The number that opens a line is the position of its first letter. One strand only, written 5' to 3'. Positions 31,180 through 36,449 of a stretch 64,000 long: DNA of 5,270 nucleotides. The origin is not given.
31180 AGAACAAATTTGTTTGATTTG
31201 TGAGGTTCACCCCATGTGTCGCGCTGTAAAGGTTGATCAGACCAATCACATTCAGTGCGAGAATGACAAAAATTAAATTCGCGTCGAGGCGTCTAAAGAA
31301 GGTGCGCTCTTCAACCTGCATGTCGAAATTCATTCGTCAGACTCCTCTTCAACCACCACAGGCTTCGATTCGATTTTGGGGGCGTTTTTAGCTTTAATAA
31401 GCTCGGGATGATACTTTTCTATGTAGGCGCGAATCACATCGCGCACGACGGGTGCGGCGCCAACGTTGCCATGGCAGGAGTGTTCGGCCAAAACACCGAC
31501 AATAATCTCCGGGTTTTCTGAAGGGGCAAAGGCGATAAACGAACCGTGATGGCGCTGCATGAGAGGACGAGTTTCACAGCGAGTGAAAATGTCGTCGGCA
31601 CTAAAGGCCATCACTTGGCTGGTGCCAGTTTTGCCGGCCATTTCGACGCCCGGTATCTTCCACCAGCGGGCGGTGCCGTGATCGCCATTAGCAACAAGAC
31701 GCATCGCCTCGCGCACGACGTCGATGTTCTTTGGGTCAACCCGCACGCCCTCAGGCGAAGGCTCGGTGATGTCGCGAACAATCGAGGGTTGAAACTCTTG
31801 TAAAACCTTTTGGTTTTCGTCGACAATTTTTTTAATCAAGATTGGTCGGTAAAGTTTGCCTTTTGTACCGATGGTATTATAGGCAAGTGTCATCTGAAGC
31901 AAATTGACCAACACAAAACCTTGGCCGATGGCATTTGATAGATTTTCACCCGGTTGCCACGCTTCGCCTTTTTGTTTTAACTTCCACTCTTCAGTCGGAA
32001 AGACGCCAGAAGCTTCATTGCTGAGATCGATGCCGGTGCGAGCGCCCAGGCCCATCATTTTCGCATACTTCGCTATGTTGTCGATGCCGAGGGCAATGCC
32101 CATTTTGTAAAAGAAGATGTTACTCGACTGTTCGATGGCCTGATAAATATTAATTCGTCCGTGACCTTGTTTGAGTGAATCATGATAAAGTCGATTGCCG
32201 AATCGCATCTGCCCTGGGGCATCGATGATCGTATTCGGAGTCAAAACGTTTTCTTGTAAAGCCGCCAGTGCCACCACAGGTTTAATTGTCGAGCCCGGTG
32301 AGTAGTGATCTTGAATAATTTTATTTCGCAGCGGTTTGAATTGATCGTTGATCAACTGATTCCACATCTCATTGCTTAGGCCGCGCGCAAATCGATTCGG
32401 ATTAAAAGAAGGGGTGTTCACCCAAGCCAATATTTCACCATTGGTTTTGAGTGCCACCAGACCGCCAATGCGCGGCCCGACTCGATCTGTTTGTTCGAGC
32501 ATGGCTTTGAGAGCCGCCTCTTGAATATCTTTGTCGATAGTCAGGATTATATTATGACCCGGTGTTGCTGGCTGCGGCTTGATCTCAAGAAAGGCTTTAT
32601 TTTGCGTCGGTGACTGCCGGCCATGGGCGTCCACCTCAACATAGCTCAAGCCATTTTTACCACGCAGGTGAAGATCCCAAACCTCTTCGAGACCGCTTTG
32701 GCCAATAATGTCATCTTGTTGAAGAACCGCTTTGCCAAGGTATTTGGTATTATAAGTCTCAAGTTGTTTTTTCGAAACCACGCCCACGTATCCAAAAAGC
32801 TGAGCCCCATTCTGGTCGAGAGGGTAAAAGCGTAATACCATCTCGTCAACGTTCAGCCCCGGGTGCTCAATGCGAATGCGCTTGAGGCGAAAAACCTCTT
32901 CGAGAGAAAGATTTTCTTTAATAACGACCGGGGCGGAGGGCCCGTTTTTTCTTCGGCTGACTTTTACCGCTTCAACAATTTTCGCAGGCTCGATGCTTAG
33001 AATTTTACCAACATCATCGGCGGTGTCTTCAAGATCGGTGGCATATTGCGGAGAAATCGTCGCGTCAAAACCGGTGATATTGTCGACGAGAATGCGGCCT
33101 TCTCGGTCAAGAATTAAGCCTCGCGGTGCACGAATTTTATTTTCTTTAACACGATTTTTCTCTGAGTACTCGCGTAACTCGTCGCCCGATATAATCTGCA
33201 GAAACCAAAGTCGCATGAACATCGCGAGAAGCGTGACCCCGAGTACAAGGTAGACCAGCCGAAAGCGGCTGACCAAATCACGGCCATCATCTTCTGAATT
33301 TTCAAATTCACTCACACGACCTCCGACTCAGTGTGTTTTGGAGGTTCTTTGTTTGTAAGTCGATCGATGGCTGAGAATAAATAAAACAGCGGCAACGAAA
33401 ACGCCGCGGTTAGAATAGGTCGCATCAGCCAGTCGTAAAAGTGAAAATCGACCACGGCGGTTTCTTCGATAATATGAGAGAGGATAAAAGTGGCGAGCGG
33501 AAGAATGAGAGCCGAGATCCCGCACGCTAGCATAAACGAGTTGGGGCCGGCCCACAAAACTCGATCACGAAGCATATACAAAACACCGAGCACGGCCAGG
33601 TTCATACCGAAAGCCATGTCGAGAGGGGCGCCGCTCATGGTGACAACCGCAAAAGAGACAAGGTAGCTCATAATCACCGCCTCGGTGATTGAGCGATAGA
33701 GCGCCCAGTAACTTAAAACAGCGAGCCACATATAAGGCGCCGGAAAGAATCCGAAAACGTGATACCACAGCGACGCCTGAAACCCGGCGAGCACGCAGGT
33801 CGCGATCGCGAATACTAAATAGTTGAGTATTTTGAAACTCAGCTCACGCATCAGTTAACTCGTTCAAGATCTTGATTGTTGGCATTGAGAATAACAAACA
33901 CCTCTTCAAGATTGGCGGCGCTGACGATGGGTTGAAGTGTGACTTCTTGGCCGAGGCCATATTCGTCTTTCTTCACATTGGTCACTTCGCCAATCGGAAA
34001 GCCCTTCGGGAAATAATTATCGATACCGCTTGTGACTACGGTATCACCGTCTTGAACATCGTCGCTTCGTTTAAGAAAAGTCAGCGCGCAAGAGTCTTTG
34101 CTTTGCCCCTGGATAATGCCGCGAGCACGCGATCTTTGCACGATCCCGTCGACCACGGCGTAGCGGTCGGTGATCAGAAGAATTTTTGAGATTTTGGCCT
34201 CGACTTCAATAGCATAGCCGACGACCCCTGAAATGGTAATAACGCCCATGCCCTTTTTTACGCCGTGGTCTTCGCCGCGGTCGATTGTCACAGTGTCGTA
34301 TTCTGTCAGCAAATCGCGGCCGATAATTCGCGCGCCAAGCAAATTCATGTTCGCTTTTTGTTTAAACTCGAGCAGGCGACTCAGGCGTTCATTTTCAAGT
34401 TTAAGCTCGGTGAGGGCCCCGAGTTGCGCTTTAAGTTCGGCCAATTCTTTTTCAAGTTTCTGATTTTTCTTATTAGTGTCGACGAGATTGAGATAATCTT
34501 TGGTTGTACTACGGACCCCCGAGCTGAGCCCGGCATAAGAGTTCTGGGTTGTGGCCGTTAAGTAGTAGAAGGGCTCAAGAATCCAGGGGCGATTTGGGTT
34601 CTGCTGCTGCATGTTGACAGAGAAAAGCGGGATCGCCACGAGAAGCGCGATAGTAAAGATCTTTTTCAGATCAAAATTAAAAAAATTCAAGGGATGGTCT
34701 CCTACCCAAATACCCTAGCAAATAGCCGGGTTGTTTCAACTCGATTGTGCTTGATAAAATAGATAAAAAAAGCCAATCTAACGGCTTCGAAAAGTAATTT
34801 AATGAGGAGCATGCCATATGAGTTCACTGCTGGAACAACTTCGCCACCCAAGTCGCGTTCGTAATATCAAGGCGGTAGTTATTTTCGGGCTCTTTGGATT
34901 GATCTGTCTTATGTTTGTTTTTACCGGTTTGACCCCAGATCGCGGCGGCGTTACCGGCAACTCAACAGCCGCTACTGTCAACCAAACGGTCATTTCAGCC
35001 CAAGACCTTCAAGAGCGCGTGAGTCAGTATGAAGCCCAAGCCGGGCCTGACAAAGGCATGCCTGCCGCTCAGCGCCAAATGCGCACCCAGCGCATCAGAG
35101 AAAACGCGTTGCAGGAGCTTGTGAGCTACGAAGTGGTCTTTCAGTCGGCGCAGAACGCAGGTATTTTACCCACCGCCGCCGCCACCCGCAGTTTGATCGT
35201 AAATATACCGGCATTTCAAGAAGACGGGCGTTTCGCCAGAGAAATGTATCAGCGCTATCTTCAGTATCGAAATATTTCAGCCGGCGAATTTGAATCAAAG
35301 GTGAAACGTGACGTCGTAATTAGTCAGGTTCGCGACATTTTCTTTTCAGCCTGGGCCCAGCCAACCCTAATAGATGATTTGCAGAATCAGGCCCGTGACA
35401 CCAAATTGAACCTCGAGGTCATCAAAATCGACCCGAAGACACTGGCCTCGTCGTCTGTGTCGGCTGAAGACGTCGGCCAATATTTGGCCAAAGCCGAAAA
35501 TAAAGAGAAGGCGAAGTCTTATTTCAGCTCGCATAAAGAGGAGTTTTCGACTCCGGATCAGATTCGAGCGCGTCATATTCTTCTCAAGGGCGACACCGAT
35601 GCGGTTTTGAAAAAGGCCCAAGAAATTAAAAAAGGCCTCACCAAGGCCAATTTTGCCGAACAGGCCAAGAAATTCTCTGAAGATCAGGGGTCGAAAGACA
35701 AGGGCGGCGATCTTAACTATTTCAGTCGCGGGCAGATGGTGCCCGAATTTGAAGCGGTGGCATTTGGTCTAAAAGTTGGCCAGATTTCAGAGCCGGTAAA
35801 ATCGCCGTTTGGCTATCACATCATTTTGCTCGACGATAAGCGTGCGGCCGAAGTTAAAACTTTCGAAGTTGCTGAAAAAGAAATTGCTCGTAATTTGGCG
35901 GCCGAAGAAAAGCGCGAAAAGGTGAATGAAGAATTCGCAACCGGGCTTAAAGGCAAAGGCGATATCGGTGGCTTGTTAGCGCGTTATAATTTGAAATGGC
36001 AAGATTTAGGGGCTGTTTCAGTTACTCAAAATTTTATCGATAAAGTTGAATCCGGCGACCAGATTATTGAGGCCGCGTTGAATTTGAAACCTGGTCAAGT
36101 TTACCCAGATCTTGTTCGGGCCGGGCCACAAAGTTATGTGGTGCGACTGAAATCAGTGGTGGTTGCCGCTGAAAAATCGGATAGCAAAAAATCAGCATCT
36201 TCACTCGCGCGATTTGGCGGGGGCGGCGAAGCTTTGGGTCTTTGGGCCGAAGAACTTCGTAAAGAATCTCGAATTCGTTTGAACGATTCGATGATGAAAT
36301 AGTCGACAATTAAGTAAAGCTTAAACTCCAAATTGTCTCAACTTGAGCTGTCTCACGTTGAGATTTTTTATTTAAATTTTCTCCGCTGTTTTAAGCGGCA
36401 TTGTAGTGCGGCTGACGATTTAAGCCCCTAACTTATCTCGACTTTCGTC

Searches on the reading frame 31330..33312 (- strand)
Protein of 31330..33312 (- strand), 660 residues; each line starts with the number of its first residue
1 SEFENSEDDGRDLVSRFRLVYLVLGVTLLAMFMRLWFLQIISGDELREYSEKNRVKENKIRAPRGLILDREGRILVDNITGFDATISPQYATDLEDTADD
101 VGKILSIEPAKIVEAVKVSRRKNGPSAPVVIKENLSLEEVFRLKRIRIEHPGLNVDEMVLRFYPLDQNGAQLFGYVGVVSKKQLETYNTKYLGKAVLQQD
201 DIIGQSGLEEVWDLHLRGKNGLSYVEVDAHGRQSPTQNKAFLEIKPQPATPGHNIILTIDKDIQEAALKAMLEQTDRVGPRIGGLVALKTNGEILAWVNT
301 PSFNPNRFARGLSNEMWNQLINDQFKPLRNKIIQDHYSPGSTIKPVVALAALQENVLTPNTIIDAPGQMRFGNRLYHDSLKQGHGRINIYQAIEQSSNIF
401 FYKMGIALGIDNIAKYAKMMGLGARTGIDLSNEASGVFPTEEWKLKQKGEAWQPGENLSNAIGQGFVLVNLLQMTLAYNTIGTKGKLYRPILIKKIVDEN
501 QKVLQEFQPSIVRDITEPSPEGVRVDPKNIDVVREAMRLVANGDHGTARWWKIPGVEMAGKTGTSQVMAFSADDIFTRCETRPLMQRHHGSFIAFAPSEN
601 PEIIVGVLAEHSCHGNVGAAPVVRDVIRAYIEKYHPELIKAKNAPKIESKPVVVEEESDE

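Call 41: search_protein_families(library=pfam, proteins=[window:31330-33312:-], max_evalue=0.001)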
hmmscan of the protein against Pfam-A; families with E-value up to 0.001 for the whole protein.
window:31330-33312:- (660 aa): 2 families
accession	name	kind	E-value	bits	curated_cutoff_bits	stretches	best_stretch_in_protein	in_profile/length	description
PF00905.27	Transpeptidase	-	1.7e-61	208.5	22.1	1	289-627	8-298/299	Penicillin binding protein transpeptidase domain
PF03717.20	PBP_dimer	-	1.2e-40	140.2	24.4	1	60-236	2-178/180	Penicillin-binding Protein dimerisation domain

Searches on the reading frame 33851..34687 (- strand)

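Call 41: search_protein_families(library=pfam, proteins=[window:33851-34687:-], max_evalue=0.001)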
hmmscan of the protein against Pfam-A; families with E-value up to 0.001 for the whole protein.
window:33851-34687:- (278 aa): 1 family
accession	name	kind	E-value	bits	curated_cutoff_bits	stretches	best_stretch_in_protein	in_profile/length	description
PF04085.20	MreC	-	3.4e-43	147.4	28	1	121-266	1-146/147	Rod shape-determining protein MreC, barrel core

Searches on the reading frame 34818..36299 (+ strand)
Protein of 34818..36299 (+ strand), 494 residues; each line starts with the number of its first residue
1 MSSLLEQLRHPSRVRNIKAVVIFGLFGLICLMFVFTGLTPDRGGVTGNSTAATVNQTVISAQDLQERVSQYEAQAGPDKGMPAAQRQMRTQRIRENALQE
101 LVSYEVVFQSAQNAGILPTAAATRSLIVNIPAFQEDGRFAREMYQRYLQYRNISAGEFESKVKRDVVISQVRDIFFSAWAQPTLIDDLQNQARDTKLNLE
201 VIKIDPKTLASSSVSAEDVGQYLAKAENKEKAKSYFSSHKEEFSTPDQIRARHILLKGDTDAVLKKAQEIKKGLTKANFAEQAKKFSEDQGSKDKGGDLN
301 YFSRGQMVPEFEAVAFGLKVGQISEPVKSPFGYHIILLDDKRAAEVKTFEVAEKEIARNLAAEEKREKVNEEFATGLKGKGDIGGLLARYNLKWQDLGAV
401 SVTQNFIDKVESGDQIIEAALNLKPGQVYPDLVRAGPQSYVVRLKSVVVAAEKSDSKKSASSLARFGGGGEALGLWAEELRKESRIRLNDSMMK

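Call 41: search_protein_families(library=pfam, proteins=[window:34818-36299:+], max_evalue=0.001)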
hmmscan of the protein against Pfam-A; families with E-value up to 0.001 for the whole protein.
window:34818-36299:+ (494 aa): 6 families
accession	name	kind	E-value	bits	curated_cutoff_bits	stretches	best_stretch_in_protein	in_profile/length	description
PF13624.11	SurA_N_3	-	1.7e-30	106.4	27.2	1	16-171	8-161/162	SurA-like N-terminal domain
PF13616.12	Rotamase_3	-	1.3e-25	90.6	22.5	1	244-341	11-115/116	PPIC-type PPIASE domain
PF00639.27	Rotamase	-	1.8e-24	86.9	21.7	1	257-340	5-97/97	PPIC-type PPIASE domain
PF13145.12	Rotamase_2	-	1.1e-21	78.3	27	1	230-352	4-119/121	PPIC-type PPIASE domain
PF13623.11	SurA_N_2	-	2.7e-21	76.4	28.5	1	14-148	4-145/145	SurA-like N-terminal domain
PF09312.16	SurA_N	-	0.00035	21.2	30.8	1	50-172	4-118/118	SurA N-terminal domain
